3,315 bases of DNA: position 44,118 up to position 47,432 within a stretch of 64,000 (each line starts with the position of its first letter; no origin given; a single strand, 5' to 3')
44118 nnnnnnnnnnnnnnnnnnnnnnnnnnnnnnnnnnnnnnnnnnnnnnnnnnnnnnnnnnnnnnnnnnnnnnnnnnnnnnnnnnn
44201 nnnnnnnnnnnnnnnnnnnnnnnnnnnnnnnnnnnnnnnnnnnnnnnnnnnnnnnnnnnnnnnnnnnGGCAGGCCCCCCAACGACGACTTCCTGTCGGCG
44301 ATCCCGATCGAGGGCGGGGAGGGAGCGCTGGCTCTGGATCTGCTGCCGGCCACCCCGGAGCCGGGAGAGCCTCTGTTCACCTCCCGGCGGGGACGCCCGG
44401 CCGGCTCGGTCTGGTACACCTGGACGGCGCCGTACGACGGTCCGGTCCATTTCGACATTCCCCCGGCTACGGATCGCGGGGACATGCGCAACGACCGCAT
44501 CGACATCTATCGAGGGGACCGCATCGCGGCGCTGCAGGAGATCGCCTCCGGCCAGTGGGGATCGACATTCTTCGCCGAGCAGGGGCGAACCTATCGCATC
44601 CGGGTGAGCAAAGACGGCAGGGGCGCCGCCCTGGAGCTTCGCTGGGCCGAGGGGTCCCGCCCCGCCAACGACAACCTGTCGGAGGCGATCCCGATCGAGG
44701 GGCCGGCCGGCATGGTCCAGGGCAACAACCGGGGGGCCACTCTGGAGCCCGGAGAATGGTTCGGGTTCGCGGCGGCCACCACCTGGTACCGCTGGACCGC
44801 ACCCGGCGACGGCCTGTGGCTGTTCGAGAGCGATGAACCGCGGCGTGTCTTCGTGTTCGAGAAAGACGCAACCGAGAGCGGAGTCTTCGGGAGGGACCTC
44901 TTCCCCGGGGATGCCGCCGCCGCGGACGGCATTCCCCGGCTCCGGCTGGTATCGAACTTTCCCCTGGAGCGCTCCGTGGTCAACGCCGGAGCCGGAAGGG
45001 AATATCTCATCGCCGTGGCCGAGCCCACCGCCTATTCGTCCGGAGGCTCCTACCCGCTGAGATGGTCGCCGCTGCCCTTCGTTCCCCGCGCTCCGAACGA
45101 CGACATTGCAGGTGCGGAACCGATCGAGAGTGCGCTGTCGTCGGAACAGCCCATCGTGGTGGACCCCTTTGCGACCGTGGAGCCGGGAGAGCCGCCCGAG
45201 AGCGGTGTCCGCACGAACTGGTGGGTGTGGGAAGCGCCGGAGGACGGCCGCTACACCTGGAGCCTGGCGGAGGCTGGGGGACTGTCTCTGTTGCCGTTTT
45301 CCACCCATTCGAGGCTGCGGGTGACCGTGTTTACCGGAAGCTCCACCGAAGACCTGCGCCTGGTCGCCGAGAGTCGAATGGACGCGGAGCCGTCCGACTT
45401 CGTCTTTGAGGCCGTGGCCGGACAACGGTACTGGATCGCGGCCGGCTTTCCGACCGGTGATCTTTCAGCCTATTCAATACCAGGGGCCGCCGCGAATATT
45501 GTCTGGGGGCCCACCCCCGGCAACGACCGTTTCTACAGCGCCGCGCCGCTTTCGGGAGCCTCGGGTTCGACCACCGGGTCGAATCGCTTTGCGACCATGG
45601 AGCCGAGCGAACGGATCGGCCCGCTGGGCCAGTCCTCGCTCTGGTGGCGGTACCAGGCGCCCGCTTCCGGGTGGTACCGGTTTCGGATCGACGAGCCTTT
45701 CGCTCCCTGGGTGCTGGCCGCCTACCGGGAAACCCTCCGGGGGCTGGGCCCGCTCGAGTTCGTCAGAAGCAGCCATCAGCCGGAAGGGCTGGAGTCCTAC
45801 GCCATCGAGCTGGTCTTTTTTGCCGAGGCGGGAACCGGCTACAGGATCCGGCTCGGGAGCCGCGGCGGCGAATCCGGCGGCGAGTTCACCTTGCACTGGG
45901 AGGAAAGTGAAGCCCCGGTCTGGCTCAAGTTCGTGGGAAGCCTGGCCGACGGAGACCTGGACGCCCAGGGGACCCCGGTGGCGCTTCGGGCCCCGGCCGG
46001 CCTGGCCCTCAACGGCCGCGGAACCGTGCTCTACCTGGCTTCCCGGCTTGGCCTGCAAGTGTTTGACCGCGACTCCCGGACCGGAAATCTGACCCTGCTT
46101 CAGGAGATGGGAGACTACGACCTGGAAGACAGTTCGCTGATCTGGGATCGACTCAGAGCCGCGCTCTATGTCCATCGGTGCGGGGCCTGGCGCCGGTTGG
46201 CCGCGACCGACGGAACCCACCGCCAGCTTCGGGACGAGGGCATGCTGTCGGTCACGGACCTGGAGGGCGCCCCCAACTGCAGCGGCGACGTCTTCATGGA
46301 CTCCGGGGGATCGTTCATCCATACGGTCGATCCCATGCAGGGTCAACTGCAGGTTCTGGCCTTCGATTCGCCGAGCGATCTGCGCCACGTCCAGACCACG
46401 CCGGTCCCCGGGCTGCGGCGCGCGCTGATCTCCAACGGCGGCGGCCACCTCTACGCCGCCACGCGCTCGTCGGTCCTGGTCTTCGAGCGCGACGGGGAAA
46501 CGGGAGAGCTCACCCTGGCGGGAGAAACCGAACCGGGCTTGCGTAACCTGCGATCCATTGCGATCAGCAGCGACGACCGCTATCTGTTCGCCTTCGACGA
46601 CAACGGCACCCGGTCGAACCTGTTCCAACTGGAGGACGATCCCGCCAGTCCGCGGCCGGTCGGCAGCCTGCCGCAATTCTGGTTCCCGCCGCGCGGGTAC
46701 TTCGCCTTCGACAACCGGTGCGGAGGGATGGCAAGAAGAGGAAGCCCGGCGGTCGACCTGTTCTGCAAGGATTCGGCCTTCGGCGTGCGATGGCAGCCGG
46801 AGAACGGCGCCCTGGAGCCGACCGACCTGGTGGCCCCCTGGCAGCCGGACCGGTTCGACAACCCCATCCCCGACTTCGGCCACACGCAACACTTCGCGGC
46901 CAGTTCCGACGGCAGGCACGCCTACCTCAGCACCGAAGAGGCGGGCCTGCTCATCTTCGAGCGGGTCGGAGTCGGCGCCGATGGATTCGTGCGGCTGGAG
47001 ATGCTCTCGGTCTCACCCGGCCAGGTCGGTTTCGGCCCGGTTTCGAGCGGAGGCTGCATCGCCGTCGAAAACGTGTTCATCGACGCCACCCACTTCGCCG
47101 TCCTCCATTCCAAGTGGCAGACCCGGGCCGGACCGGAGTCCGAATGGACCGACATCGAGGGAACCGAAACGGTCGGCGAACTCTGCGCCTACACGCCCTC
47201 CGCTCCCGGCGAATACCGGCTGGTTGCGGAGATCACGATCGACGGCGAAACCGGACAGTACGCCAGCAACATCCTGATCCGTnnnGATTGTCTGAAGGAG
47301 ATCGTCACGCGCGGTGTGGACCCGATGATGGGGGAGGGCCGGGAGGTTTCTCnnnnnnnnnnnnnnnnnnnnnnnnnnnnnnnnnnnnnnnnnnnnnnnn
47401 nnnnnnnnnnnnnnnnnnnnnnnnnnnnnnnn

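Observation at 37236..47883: LytS/LytTR two-component system linked to a Cys-rich secreted protein, a 1935-aa S8 protease-PPC-lactonase-propeller fusion and a secreted thioredoxin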

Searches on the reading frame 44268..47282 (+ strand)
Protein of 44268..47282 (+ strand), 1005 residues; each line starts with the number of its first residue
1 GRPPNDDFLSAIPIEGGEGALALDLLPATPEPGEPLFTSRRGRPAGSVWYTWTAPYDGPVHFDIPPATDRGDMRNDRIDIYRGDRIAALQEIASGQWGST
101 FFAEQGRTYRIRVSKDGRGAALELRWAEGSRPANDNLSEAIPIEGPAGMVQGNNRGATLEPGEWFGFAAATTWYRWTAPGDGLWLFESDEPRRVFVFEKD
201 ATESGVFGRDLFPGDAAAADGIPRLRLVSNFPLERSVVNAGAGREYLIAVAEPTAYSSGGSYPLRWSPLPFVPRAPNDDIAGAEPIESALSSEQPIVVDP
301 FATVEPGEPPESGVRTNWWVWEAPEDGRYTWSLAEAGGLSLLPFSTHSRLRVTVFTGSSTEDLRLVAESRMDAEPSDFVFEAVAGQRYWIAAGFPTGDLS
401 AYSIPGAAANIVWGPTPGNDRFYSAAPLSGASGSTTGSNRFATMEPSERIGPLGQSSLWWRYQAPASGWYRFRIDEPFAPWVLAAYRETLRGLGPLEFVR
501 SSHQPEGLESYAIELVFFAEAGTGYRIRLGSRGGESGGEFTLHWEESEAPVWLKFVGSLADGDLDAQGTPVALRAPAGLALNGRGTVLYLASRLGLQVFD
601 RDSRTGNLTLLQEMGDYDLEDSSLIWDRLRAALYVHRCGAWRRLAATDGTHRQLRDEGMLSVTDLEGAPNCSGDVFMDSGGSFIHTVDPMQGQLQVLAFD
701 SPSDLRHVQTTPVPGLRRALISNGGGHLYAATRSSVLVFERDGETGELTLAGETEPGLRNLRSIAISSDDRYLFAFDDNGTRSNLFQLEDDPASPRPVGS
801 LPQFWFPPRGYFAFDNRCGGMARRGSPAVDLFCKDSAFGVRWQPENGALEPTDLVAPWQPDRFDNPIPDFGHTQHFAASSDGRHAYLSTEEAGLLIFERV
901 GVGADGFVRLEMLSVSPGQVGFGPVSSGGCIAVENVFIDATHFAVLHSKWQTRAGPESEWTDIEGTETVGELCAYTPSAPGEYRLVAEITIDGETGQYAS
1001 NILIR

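Call 42: predict_structure(alignment_id=A3)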
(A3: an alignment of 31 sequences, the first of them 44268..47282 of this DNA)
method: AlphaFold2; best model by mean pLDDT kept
length: 1005 residues; sequences in the alignment: 31
mean_pLDDT: 79.0   pTM: 0.60
mean pLDDT of the five models: 79.0, 79.0, 78.0, 74.7, 74.6
residues with pLDDT >= 90: 246; 70-90: 543; 50-70: 152; < 50: 64
segments of 3 or more residues with pLDDT < 50: 37-44, 202-220, 338-343, 502-510, 809-813, 903-912
pLDDT, mean of each block of 10 residues (from residue 1): 68 86 73 51 63 84 71 71 79 75 86 75 80 79 92 77 64 91 91 85 34 35 76 90 91 71 90 76 91 89 87 91 94 68 63 88 86 71 94 82 82 89 88 88 67 75 84 76 79 56 45 75 85 66 86 89 87 85 87 91 88 83 87 88 86 89 72 79 88 89 85 90 89 91 90 77 85 82 86 88 63 63 84 86 84 78 79 85 87 88 46 50 55 61 78 89 82 79 86 76 80
secondary structure, 60 per line:
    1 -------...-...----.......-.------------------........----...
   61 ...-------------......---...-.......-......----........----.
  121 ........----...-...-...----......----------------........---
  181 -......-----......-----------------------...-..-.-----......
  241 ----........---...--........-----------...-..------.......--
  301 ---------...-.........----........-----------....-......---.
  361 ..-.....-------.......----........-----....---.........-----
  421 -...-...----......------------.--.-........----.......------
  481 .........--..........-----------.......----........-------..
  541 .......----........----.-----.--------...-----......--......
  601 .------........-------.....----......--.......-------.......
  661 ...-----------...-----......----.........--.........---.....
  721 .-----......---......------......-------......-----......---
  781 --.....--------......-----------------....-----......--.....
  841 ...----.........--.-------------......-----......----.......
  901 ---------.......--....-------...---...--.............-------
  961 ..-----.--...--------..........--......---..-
elements in order (helices of 4 or more, strands of 3 or more residues): E12-14 E19-25 E46-53 E58-63 E77-82 E90-96 E98-103 E108-115 E120-128 E141-143 E148-153 E170-177 E182-187 E193-198 E235-240 E245-252 E261-268 E292-298 E314-322 E327-334 H346-349 E351-356 E364-368 E376-382 E387-394 H400-403 E407-415 E426-428 E433-438 E456-463 E468-474 E481-489 E492-501 E513-519 E524-531 E539-547 E552-559 E579-581 E587-592 E595-601 E608-615 E623-627 E632-637 E640-646 E654-663 E675-677 E683-688 E693-701 E704-712 E716-721 E727-732 E736-741 E748-753 E761-766 E772-777 E783-787 E796-801 E819-822 E828-833 E836-843 E848-856 E873-878 E884-889 E894-900 E913-916 E919-922 E930-932 E936-938 E941-953 E971-973 E982-991 E994-999

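Call 44: fold_search(model_id=the predicted structure, library=pdb)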
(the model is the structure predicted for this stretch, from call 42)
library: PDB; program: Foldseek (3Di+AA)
matches with E <= 10: 1843; with E <= 0.001: 848
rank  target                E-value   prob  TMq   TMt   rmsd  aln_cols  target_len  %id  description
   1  7mq8_LS               1.9e-13  1.00  0.27  0.56   5.4       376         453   12  Cryo-EM structure of the human SSU processome, state pre-A1 (released 2021-09-22)
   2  1l0q_A                1.2e-12  1.00  0.23  0.53  16.1       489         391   11  Tandem YVTN beta-propeller and PKD domains from an archaeal surface layer protein (released 2002-11-06)
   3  8glv_Cq               1.6e-12  1.00  0.18  0.17  16.6       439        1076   12  96-nm repeat unit of doublet microtubules from Chlamydomonas reinhardtii flagella (released 2023-05-31)
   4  3jcm_B                2.3e-12  1.00  0.25  0.56   4.8       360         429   11  Cryo-EM structure of the spliceosomal U4/U6.U5 tri-snRNP (released 2016-02-24)
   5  8glv_Cp               4.3e-12  1.00  0.18  0.17  15.6       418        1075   11  96-nm repeat unit of doublet microtubules from Chlamydomonas reinhardtii flagella (released 2023-05-31)
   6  9n74_LQ               4.8e-12  1.00  0.25  0.30   4.4       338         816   13  SSU processome maturation and disassembly, State H (released 2025-10-29)
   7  3fm0                  4.8e-12  1.00  0.27  0.75   4.8       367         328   11  Crystal structure of WD40 protein Ciao1 (released 2009-02-10)
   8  1ri6                  6.5e-12  1.00  0.25  0.68   6.3       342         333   14  Structure of a putative isomerase from E. coli (released 2003-11-25)
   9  6tbl_E                6.8e-12  1.00  0.27  0.76   4.6       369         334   10  Crystal structure of MMS19(CTD)-CIAO1-CIAO2B CIA targeting complex (released 2020-07-29)
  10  8fky_SS               1.0e-11  1.00  0.25  0.39   5.4       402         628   12  Human nucleolar pre-60S ribosomal subunit (State F) (released 2023-07-12)
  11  3u4y_B                1.1e-11  1.00  0.20  0.57   7.4       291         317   13  The crystal structure of a functionally unknown protein (Dtox_1751) from Desulfotomaculum acetoxidans DSM 771. (released 2011-10-26)
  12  9n73_LQ               1.2e-11  1.00  0.24  0.29   5.3       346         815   13  SSU processome maturation and disassembly, State G (released 2025-10-29)
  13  3ow8_A                1.5e-11  1.00  0.25  0.77   4.4       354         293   11  Crystal Structure of the WD repeat-containing protein 61 (released 2010-09-29)
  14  8uo1_B                1.5e-11  1.00  0.25  0.69   4.7       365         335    9  CryoEM structure of beta-2-adrenergic receptor in complex with GTP-bound Gs heterotrimer (Class Q) (released 2024-03-06)
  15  9g33_UL               1.6e-11  1.00  0.25  0.29   4.7       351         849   13  Stalled 90S - Utp23-Krr1-deltaC3 (released 2025-06-18)
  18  3fgb_A                2.9e-11  1.00  0.25  0.66   5.3       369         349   14  Crystal structure of the Q89ZH8_BACTN protein from Bacteroides thetaiotaomicron. Northeast Structural Genomics Consort (released 2008-12-23)
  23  6nau_A                3.6e-11  1.00  0.24  0.67   7.2       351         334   14  1.55 Angstrom Resolution Crystal Structure of 6-phosphogluconolactonase from Klebsiella pneumoniae (released 2018-12-19)
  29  3fgb_B                5.9e-11  1.00  0.25  0.66   5.2       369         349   13  Crystal structure of the Q89ZH8_BACTN protein from Bacteroides thetaiotaomicron. Northeast Structural Genomics Consort (released 2008-12-23)
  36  4qrj_A                9.2e-11  1.00  0.23  0.62   7.0       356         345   16  Crystal structure of a putative 6-phosphogluconolactonase (BACUNI_04672) from Bacteroides uniformis ATCC 8492 at 2.20  (released 2014-07-23)
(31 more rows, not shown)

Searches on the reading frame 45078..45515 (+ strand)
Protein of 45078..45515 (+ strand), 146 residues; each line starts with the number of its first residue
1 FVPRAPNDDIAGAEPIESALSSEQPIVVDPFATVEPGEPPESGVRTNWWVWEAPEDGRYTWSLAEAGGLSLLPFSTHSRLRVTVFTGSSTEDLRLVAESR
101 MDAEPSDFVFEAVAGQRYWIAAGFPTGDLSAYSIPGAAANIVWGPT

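Call 21: search_protein_families(library=pfam, proteins=[window:45078-45515:+], max_evalue=10)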
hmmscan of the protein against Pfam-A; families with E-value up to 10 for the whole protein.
window:45078-45515:+ (146 aa): 1 family
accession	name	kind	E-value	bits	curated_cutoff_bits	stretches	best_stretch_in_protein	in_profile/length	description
PF22309.2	HK-GC-Chemotax_sensor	-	0.21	12.2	27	1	8-36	67-95/122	HK/GC/Chemotaxis protein-like, sensor domain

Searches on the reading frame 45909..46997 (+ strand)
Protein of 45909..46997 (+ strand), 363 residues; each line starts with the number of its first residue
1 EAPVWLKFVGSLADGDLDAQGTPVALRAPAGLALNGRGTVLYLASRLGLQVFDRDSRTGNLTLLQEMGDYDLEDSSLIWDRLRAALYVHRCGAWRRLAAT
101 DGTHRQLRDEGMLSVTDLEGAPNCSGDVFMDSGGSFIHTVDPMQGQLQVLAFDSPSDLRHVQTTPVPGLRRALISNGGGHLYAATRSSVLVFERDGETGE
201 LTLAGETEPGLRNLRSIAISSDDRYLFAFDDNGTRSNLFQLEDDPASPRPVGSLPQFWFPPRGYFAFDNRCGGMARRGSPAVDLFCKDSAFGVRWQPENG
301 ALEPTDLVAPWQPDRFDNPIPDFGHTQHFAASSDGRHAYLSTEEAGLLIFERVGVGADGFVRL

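Call 21: search_protein_families(library=pfam, proteins=[window:45909-46997:+], max_evalue=10)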
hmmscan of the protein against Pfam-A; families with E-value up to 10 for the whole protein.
window:45909-46997:+ (363 aa): 1 family
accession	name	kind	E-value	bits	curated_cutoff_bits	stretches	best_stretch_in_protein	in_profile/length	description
PF10282.15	Lactonase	-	4.8e-10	39.6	21.7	3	133-243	201-322/344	Lactonase, 7-bladed beta-propeller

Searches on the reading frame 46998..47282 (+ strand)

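Call 21: search_protein_families(library=pfam, proteins=[window:46998-47282:+], max_evalue=10)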
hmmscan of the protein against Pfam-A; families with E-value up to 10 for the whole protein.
window:46998-47282:+ (95 aa): 1 family
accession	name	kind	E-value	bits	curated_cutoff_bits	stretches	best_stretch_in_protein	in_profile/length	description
PF07495.19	Y_Y_Y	-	0.15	12.5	26.6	1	47-87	18-54/65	Y_Y_Y domain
